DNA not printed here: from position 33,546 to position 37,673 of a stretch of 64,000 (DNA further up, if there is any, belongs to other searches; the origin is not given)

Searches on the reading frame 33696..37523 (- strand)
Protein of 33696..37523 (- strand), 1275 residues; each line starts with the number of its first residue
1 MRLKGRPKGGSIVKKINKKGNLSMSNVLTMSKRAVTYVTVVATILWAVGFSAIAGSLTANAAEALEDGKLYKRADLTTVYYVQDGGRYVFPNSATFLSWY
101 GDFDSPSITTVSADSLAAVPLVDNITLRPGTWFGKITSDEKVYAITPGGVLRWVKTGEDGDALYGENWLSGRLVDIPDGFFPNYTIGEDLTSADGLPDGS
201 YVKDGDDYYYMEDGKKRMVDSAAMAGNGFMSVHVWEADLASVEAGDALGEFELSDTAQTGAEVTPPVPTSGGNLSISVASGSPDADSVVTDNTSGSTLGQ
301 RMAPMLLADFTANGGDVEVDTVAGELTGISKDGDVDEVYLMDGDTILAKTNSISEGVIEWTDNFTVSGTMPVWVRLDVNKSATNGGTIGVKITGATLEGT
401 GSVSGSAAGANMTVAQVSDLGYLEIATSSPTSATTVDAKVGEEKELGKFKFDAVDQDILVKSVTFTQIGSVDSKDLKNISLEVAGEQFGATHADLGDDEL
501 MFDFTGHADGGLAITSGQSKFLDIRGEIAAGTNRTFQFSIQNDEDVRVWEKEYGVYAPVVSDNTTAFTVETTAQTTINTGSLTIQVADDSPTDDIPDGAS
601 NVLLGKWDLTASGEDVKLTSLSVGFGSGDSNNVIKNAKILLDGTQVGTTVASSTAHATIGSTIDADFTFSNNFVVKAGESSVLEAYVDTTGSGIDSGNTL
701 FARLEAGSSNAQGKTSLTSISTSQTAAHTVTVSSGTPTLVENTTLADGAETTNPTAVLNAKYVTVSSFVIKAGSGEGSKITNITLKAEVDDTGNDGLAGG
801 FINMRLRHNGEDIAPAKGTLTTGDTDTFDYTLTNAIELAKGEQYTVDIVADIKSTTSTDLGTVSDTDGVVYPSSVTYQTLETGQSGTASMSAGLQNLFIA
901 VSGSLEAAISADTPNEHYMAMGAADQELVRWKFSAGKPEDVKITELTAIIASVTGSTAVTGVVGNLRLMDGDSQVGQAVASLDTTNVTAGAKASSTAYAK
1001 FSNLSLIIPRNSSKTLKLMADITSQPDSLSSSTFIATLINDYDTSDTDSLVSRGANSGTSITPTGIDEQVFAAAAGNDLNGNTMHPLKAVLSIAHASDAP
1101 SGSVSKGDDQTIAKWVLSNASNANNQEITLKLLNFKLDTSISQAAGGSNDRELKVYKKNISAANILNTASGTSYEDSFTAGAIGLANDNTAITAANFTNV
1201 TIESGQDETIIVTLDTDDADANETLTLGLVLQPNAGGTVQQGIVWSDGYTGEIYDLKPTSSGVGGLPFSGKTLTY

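Call 5: search_protein_families(library=pfam, proteins=[window:33696-37523:-], max_evalue=0.001)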
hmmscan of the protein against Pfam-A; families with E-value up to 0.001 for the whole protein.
window:33696-37523:- (1275 aa): 0 families

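Call 14: search_protein_families(library=ncbifam, proteins=[window:33696-37523:-], max_evalue=0.01)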
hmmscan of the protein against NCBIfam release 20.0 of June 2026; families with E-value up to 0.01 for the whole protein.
window:33696-37523:- (1275 aa): 0 families

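Call 39: find_homologous_proteins(query=window:33696-37523:-, max_evalue=0.00001)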
Query window:33696-37523:- (1275 aa): 24 proteins with E <= 0.00001 among 8000 candidates.
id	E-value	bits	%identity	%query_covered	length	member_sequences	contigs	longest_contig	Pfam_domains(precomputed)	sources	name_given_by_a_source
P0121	0.0e+0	2736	100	100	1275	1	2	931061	-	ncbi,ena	-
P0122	0.0e+0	1477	60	98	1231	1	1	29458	-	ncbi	-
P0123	0.0e+0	1472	59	98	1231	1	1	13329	-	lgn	-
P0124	0.0e+0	1455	59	98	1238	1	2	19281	-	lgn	-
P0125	0.0e+0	1386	56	98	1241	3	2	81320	-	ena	-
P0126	0.0e+0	1346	56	98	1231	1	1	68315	-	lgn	-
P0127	0.0e+0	1315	55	98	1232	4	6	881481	-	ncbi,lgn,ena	ncbi:MAG: hypothetical protein AAB384_01515 [Patescibacteria group bacterium]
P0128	0.0e+0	1306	55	98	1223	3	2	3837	-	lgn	-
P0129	2.8e-268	912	45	98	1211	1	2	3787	-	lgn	-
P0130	1.3e-266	906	44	98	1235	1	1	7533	-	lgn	-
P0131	5.7e-263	894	45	98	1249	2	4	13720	-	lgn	-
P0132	4.1e-259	881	44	98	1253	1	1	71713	-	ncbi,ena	-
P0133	2.4e-256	872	44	98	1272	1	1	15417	-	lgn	-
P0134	2.8e-253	862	44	98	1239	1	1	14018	-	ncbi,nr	ncbi:MAG: hypothetical protein NT003_01615 [Candidatus Magasanikbacteria bacterium]|nr:hypothetical 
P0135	3.5e-253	862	43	98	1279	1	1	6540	-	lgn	-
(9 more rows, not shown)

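Call 84: search_protein_families(library=pfam, proteins=[window:33696-37523:-], max_evalue=10)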
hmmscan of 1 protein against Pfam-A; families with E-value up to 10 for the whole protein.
window:33696-37523:- (1275 aa): 3 families
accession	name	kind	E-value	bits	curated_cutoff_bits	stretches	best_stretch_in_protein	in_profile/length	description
PF14310.12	Fn3-like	-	0.047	14.3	25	0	1196-1218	23-45/71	Fibronectin type III-like domain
PF19004.6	DUF5733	-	0.26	11.8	27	1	832-884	4-56/115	Family of unknown function (DUF5733)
PF16184.11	Cadherin_3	-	1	9.8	25.5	1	434-507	7-79/106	Cadherin-like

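Call 88: predict_structure(alignment_id=A4)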
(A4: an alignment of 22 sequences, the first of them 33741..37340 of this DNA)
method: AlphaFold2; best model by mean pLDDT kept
length: 1200 residues; sequences in the alignment: 22
mean_pLDDT: 80.2   pTM: 0.44
mean pLDDT of the five models: 80.2, 80.1, 79.2, 77.1, 76.2
residues with pLDDT >= 90: 318; 70-90: 664; 50-70: 138; < 50: 80
segments of 3 or more residues with pLDDT < 50: 198-210, 600-602, 685-689, 761-763, 796-805, 925-932, 1012-1015, 1084-1087, 1109-1125, 1172-1178, 1198-1200
pLDDT, mean of each block of 10 residues (from residue 1): 72 83 81 83 77 78 83 85 86 80 71 82 83 79 90 89 80 82 85 55 35 88 88 77 93 84 87 89 87 88 88 91 89 84 90 87 93 82 92 92 92 89 85 85 85 91 89 90 90 90 89 84 88 89 90 77 80 87 82 63 55 80 90 87 74 75 84 89 57 77 89 92 80 61 89 79 72 92 91 55 59 92 89 75 88 86 91 87 90 71 91 88 56 73 90 93 84 83 76 88 71 59 87 80 72 87 87 73 52 81 65 32 54 77 90 72 69 47 73 53
secondary structure, 60 per line:
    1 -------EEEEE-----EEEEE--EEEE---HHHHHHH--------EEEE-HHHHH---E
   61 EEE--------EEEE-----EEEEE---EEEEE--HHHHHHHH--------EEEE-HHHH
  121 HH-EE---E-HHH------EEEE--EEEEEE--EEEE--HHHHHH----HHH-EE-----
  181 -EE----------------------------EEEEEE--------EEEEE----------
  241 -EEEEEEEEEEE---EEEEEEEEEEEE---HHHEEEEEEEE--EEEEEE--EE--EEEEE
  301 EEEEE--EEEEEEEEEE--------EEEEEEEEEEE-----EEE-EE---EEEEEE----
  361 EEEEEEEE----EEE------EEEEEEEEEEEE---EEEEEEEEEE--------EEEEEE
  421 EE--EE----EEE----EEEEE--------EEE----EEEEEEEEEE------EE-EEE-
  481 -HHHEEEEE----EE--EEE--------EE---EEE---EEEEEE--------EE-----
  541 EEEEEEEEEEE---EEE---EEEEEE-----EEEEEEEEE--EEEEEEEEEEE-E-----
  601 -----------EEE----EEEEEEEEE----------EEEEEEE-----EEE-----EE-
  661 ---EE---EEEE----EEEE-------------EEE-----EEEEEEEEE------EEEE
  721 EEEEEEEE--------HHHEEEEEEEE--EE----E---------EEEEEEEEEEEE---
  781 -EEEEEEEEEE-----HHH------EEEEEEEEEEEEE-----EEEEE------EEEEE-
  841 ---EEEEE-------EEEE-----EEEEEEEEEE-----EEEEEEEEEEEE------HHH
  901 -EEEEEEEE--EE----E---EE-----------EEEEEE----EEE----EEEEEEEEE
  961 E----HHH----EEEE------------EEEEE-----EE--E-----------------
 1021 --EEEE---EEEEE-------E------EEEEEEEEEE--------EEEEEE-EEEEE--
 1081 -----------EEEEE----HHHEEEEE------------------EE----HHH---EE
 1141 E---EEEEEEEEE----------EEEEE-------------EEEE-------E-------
elements in order (helices of 4 or more, strands of 3 or more residues): E8-12 E18-22 E25-28 H32-38 E47-50 H52-56 E60-63 E72-75 E81-85 E89-93 H96-103 E112-115 H117-122 E140-143 E146-151 E154-157 H160-165 E212-217 E226-230 E242-252 E256-267 E274-281 E284-289 E296-305 E308-317 E326-336 E342-344 E351-356 E361-368 E373-375 E382-393 E397-406 E415-422 E431-433 E438-442 E451-453 E458-467 E477-479 E485-489 E498-500 E514-516 E520-525 E541-551 E555-557 E561-566 E572-580 E583-593 E612-614 E619-627 E638-644 E650-652 E669-672 E677-680 E694-696 E702-710 E717-728 E740-747 E766-777 E782-791 E806-818 E824-828 E835-839 E844-848 E856-859 E865-874 E880-891 E902-909 E935-940 E945-947 E952-961 E973-976 E989-993 E1023-1026 E1030-1034 E1049-1058 E1067-1072 E1074-1078 E1092-1096 E1104-1108 E1139-1141 E1145-1153 E1164-1168 E1182-1185

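Call 91: fold_search(model_id=the predicted structure, library=pdb)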
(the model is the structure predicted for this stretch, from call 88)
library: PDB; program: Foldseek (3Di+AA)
matches with E <= 10: 1378; with E <= 0.001: 132
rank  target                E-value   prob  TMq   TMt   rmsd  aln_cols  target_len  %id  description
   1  9ijj_4I               3.7e-15  1.00  0.13  0.07  41.8      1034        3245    8  In situ structure of the central apparatus in mouse sperm axoneme. (released 2025-06-04)
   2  8beg_A                1.7e-14  1.00  0.12  0.17  27.2       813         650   10  Structure of Ig-like domains from PrgB (released 2022-11-30)
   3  7sqc_O0               4.4e-14  1.00  0.10  0.11  41.5      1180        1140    8  Ciliary C1 central pair apparatus isolated from Chlamydomonas reinhardtii (released 2022-04-13)
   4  9ijj_O                1.7e-13  1.00  0.13  0.12  42.0      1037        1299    8  In situ structure of the central apparatus in mouse sperm axoneme. (released 2025-06-04)
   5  8wa2_D                7.5e-12  1.00  0.15  0.13  26.7      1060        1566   12  cryo-EM structure of native mastigonemes isolated from Chlamydomonas reinhardtii at 3.0 angstrom resolution (released 2024-04-10)
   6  7sqc_2B               7.5e-12  1.00  0.11  0.15  39.4      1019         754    8  Ciliary C1 central pair apparatus isolated from Chlamydomonas reinhardtii (released 2022-04-13)
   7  7sqc_2A               8.7e-12  1.00  0.12  0.16  40.5      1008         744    8  Ciliary C1 central pair apparatus isolated from Chlamydomonas reinhardtii (released 2022-04-13)
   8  8wa2_F                1.3e-11  1.00  0.14  0.12  21.4       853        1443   12  cryo-EM structure of native mastigonemes isolated from Chlamydomonas reinhardtii at 3.0 angstrom resolution (released 2024-04-10)
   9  3prx_B                4.6e-11  1.00  0.10  0.10  42.8      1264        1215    8  Structure of Complement C5 in Complex with CVF and SSL7 (released 2011-01-19)
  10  9ijj_P                5.1e-11  1.00  0.11  0.19  21.2       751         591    9  In situ structure of the central apparatus in mouse sperm axoneme. (released 2025-06-04)
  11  6tav_D                6.2e-11  1.00  0.10  0.10  46.6      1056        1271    9  Crystal structure of endopeptidase-induced alpha2-macroglobulin (released 2021-05-12)
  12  8xen_A                1.2e-10  1.00  0.12  0.15  29.0       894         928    9  Cryo-EM structure of integrin ITGAV/ITGB3 complex, conformation 4 (released 2024-12-18)
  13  3fcs_A                1.3e-10  1.00  0.14  0.17  27.9       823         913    8  Structure of complete ectodomain of integrin aIIBb3 (released 2009-01-20)
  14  8wa2_C                2.3e-10  1.00  0.14  0.12  26.4      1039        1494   12  cryo-EM structure of native mastigonemes isolated from Chlamydomonas reinhardtii at 3.0 angstrom resolution (released 2024-04-10)
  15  4mmx_A                2.7e-10  1.00  0.12  0.14  26.4       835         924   10  Integrin AlphaVBeta3 ectodomain bound to the tenth domain of Fibronectin (released 2014-03-26)
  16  7o7n_A                3.3e-10  1.00  0.11  0.10  46.1      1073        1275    8  (h-alpha2M)4 semiactivated I state (released 2022-04-13)
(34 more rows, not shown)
